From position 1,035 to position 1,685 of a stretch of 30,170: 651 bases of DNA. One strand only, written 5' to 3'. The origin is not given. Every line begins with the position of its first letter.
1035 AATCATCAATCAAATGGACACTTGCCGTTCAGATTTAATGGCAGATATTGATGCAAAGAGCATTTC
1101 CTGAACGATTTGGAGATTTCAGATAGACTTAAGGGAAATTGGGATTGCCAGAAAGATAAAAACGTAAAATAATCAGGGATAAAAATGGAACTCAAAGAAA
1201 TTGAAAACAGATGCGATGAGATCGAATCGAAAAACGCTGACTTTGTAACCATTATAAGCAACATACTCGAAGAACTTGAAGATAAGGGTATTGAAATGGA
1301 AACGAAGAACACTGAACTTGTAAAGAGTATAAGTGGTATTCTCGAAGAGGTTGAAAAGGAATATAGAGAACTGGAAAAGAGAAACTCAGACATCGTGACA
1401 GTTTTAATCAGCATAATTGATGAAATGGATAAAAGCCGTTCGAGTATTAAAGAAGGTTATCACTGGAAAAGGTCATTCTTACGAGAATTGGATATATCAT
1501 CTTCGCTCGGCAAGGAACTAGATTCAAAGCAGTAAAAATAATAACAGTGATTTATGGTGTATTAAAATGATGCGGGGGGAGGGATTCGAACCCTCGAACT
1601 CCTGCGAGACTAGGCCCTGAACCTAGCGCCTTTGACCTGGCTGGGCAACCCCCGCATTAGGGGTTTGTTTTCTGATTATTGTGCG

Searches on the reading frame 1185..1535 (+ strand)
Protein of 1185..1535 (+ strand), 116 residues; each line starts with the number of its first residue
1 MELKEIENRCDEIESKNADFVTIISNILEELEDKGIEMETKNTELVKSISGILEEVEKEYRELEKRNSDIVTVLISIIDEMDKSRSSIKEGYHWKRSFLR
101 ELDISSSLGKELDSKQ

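Call 4: search_protein_families(library=pfam, proteins=[window:1185-1535:+], max_evalue=0.01)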
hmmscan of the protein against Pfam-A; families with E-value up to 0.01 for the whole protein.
window:1185-1535:+ (116 aa): 6 families
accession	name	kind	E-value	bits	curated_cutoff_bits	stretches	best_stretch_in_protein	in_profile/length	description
PF14677.12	FANCI_S3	-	0.0017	18.5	25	1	24-104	119-203/216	FANCI solenoid 3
PF16848.10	SoDot-IcmSS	-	0.0034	17.9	25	1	11-79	33-102/178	Substrate of the Dot/Icm secretion system, putative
PF05478.16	Prominin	-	0.0047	15.5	34.3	1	6-73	650-717/799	Prominin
PF05714.16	PFam54_60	-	0.0081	16.3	27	0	7-89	92-174/185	Borrelia Bbcrasp-1 domain containing protein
PF25566.1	RIMB1_N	-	0.0085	16.4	28.5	0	26-73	12-56/129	RIMB1-like, N-terminal domain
PF18249.6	Ca_bind_SSO6904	-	0.0096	16.6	25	0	46-85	21-60/90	Calcium binding protein SSO6904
